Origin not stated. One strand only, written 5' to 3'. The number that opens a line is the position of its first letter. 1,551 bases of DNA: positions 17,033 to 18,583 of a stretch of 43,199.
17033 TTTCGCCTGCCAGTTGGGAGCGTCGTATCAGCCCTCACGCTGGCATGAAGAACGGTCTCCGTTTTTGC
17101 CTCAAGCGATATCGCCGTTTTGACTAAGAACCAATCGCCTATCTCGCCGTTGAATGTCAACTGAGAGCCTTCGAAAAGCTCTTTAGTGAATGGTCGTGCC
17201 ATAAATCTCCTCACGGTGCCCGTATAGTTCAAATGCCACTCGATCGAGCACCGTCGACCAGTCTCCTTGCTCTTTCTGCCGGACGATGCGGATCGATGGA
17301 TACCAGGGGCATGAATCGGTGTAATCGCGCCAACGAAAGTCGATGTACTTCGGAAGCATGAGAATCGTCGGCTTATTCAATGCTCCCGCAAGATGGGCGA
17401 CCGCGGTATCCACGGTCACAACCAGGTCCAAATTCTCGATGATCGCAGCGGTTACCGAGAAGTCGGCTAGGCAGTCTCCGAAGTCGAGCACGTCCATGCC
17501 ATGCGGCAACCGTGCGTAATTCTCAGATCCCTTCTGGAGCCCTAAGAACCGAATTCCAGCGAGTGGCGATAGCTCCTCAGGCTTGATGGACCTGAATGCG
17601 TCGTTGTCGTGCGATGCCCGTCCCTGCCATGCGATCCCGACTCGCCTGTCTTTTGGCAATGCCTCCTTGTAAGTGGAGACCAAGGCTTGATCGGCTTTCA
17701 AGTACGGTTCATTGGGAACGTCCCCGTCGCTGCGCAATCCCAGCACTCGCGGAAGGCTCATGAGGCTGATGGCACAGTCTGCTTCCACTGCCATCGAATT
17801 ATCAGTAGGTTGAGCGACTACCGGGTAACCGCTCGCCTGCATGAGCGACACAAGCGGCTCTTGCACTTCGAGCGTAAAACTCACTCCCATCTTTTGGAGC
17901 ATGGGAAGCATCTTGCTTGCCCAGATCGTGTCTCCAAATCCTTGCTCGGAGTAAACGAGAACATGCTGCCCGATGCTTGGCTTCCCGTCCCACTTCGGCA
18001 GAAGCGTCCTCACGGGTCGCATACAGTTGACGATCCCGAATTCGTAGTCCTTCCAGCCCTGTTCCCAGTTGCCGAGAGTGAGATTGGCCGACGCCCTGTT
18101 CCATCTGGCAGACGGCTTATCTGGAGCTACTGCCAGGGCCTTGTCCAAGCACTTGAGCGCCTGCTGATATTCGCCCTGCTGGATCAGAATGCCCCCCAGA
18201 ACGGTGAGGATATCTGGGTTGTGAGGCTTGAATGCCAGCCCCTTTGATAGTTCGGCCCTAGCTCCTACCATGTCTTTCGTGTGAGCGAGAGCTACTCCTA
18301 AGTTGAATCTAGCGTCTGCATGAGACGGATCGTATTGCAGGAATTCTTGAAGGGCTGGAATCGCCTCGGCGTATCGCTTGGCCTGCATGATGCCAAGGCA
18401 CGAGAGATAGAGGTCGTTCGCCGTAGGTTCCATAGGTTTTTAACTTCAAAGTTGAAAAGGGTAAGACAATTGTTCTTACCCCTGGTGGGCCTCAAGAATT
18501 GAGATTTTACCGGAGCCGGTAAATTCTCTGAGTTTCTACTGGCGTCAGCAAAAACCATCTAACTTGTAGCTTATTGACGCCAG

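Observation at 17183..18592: TPR + GT9-like glycosyltransferase inserted in the head-tail connector module behind its own terminator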

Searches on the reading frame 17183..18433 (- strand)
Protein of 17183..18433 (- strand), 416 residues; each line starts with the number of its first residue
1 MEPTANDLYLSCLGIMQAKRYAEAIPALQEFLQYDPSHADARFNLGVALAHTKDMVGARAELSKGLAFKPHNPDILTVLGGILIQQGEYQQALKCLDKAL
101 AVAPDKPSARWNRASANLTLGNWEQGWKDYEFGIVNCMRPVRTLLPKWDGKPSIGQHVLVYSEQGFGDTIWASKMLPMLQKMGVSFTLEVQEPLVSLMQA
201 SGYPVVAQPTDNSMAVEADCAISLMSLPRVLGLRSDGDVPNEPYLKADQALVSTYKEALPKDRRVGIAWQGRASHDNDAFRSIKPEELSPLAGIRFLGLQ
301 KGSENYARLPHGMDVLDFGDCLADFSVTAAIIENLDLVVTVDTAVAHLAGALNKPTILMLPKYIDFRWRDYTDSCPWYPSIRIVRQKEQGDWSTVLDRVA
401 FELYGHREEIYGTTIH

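Call 3: search_protein_families(library=pfam, proteins=[window:17183-18433:-], max_evalue=0.01)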
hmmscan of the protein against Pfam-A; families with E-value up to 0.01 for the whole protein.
window:17183-18433:- (416 aa): 19 families
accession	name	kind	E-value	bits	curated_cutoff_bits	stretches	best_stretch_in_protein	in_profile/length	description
PF13432.12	TPR_16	-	8.5e-20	71.3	32.7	2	17-73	9-65/65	Tetratricopeptide repeat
PF14559.12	TPR_19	-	1.4e-17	64.2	25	2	16-78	2-64/68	Tetratricopeptide repeat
PF13414.12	TPR_11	-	2.6e-17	62.6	26.8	2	82-121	3-42/42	TPR repeat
PF13371.12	TPR_9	-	5.5e-16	58.8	35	2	80-131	2-53/73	Tetratricopeptide repeat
PF07719.23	TPR_2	-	2e-14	52.9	27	1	75-105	3-33/34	Tetratricopeptide repeat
PF00515.34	TPR_1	-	7.9e-11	41.7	27.8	1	74-105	2-33/34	Tetratricopeptide repeat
PF13431.12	TPR_17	-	6.4e-09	35.8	24.4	0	28-55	2-29/34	Tetratricopeptide repeat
PF13428.12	TPR_14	-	2e-08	34.6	23.5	1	73-114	1-42/44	Tetratricopeptide repeat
PF12895.13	ANAPC3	-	3.2e-08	34.2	27.2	1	19-99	3-82/82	Anaphase-promoting complex, cyclosome, subunit 3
PF13181.12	TPR_8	-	1e-07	31.9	25.7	1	75-105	3-33/34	Tetratricopeptide repeat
PF13424.12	TPR_12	-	2.2e-07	31.4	30.1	1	77-130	7-61/77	Tetratricopeptide repeat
PF01075.23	Glyco_transf_9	-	1.8e-06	27.9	22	1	328-359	177-208/247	Glycosyltransferase family 9 (heptosyltransferase)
PF23914.1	TPR_CcmH_CycH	-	4.5e-05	23.8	42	1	16-106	61-154/158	Cytochrome c-type biogenesis protein H TPR domain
PF13176.12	TPR_7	-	5.9e-05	23.3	27.9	1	76-108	2-34/36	Tetratricopeptide repeat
PF24575.1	TPR_Slam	-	6.6e-05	23.7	35.2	0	16-59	58-101/104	Surface lipoprotein assembly modifier, N-terminal TPR repeats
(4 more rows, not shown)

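Call 4: search_protein_families(library=ncbifam, proteins=[window:17183-18433:-], max_evalue=0.1)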
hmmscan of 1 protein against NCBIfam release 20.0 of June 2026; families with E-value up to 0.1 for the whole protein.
window:17183-18433:- (416 aa): 26 families (the best 25 are shown)
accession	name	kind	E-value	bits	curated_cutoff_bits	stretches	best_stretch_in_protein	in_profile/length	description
NF040959.1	MamA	equivalog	1.9e-14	53.6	200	1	17-126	49-158/204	magnetosome protein MamA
TIGR02917.1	PEP_TPR_lipo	equivalog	1.1e-13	50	312.2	1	4-69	21-86/899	XrtA/PEP-CTERM system TPR-repeat protein PrsT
NF033762.1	social_mot_Tgl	equivalog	3.4e-11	43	225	2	17-100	43-127/252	social motility TPR repeat lipoprotein Tgl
TIGR02552.1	LcrH_SycD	equivalog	4.8e-09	36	104.8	1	6-109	19-122/136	SycD/LcrH family type III secretion system chaperone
TIGR02521.1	type_IV_pilW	equivalog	1.7e-08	34.3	154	1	16-101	42-127/234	type IV pilus biogenesis/stability protein PilW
NF008391.2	PRK11189.1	equivalog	5e-08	32.8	250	1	58-116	84-142/297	lipoprotein NlpI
TIGR02795.1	tol_pal_ybgF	equivalog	1.2e-07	32.4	90.1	1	8-110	5-113/119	tol-pal system protein YbgF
TIGR03939.1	PGA_TPR_OMP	equivalog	4.8e-07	28.4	366.65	1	39-125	395-481/800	poly-beta-1,6 N-acetyl-D-glucosamine export porin PgaA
NF011721.1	PRK15174.1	equivalog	2.1e-05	23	1200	1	21-116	228-327/656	Vi polysaccharide transport protein VexE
TIGR02193.1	heptsyl_trn_I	equivalog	4e-05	23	185.3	1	328-358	249-279/320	lipopolysaccharide heptosyltransferase I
NF052415.1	T3SS_chap_SctY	equivalog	5.7e-05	23.6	70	1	69-125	2-58/106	type III secretion apparatus assembly chaperone SctY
NF033920.0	C39_PA2778_fam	equivalog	7e-05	22.3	150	0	16-69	201-254/255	PA2778 family cysteine peptidase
NF007742.0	PRK10422.1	equivalog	0.00034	19.5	467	1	325-374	253-302/352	lipopolysaccharide core heptosyltransferase RfaQ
NF008520.0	PRK11447.1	equivalog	0.00049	18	858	1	45-112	275-343/1157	cellulose synthase complex outer membrane protein BcsC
NF052400.1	M48_BAM_BepA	equivalog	0.00051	18.9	570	1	39-124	307-392/483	beta-barrel assembly-enhancing protease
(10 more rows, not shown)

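Call 5: search_protein_families(library=phrogs, proteins=[window:17183-18433:-], max_evalue=0.01)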
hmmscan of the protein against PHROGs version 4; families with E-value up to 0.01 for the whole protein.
window:17183-18433:- (416 aa): 3 families
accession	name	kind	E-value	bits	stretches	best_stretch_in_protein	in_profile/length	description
phrog_7590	-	unknown function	9e-07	29.9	1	15-133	65-183/234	-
phrog_36377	-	unknown function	4.8e-06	26.2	1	243-403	436-605/628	-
phrog_36326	-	unknown function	0.0065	16.7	0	322-354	220-252/341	-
